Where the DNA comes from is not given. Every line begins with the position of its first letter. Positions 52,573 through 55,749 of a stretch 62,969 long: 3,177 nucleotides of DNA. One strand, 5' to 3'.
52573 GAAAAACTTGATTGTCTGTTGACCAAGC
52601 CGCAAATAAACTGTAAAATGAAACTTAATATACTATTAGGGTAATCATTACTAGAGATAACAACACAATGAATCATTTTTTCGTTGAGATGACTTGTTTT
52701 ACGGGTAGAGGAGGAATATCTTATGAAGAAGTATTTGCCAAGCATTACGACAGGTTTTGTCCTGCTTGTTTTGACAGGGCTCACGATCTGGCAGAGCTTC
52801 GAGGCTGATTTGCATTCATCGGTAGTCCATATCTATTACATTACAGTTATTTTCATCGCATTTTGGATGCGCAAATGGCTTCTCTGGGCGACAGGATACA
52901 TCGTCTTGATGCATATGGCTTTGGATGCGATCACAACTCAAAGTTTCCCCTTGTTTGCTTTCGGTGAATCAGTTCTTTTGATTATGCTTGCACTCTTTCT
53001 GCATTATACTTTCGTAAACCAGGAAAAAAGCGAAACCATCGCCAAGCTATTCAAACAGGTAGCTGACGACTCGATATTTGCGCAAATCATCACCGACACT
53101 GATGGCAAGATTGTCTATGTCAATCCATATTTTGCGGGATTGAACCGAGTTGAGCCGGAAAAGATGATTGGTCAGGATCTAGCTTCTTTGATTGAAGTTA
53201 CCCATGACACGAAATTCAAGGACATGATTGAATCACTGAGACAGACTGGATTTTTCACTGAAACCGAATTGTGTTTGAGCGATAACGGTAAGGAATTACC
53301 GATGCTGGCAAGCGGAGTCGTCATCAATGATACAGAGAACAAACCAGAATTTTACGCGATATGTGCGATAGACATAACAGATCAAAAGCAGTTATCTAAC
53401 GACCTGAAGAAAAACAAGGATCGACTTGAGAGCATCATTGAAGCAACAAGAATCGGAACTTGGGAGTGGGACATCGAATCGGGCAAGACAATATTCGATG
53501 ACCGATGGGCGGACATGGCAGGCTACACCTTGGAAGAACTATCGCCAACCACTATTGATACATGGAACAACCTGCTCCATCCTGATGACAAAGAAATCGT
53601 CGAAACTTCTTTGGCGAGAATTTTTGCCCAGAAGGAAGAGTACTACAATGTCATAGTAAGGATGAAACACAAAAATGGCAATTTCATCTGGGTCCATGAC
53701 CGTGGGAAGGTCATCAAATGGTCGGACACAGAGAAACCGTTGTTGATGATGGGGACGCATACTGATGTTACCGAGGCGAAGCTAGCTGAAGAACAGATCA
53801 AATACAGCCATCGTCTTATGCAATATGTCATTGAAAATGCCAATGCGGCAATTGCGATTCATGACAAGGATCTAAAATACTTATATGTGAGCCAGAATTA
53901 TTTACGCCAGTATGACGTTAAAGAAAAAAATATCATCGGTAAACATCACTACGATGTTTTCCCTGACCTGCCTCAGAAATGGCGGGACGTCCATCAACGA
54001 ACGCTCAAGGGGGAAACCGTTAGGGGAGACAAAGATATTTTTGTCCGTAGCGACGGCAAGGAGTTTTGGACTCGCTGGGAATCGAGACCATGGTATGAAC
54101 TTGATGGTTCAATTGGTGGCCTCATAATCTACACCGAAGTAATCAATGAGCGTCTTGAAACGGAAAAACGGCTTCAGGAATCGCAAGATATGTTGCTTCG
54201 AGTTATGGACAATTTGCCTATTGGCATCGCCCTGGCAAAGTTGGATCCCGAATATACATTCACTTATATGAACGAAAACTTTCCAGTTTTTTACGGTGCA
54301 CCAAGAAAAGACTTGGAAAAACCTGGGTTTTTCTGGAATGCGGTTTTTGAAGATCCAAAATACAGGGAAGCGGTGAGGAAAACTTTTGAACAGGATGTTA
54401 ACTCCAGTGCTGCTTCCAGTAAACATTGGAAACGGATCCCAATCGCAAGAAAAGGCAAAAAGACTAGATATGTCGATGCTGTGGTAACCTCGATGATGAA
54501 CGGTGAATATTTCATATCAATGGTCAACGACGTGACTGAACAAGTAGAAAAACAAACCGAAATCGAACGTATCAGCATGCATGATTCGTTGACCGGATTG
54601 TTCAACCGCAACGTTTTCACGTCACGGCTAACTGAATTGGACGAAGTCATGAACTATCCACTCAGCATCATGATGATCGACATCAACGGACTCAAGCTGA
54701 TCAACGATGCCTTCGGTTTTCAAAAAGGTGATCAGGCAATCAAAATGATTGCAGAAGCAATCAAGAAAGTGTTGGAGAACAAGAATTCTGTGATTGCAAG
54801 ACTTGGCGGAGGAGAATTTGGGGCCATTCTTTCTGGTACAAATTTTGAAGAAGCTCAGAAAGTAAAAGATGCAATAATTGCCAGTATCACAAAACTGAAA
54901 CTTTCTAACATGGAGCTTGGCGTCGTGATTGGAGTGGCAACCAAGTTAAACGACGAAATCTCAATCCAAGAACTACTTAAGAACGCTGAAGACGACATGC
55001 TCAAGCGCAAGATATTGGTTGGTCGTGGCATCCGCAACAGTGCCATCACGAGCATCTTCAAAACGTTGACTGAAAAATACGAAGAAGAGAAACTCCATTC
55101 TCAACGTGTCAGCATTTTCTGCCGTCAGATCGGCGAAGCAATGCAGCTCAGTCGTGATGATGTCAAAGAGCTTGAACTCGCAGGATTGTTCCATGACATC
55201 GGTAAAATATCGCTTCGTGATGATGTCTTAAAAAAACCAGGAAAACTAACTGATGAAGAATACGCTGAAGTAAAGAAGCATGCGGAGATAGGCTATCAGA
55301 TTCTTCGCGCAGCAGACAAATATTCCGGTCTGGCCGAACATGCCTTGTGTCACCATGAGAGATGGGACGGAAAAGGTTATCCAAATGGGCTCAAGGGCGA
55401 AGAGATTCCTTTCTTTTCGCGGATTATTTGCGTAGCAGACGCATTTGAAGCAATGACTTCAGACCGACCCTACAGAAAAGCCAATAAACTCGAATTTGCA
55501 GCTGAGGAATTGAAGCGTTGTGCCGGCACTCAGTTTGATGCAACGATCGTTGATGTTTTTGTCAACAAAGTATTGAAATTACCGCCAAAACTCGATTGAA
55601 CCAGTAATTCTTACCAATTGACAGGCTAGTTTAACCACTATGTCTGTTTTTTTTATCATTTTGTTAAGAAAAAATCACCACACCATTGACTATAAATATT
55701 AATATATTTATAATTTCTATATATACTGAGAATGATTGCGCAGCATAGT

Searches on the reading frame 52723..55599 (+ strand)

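Call 71: search_protein_families(library=pfam, proteins=[window:52723-55599:+], max_evalue=0.00001)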
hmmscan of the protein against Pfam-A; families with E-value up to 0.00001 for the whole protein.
window:52723-55599:+ (958 aa): 11 families
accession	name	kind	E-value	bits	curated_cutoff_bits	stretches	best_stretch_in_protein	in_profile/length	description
PF13487.12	HD_5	-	8.6e-37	126.9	27.2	1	784-942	9-170/170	HD domain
PF08448.16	PAS_4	-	5e-29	101.2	23.1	2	371-477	2-108/110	PAS fold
PF00990.26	GGDEF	-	1e-28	100.6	23.8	1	619-763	2-155/161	Diguanylate cyclase, GGDEF domain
PF08447.18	PAS_3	-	1.3e-28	99.5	25.6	1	258-346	4-89/89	PAS fold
PF13426.13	PAS_9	-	2.2e-23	82.9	27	1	122-220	5-103/103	PAS domain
PF00989.32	PAS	-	1.8e-20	73.5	22.6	0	110-176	3-69/113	PAS fold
PF01966.28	HD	-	2.5e-20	73.3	22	1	792-911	4-116/116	HD domain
PF13188.13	PAS_8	-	3.2e-10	40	21.8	0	109-153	2-43/65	PAS domain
PF14598.12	PAS_11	-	1.3e-08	35.2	25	1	280-348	36-103/109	PAS domain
PF12860.13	PAS_7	-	1.9e-06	28.4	27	0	497-611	3-114/115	PAS fold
PF08668.18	HDOD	-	7e-06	26.1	22.9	0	784-860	90-164/196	HDOD domain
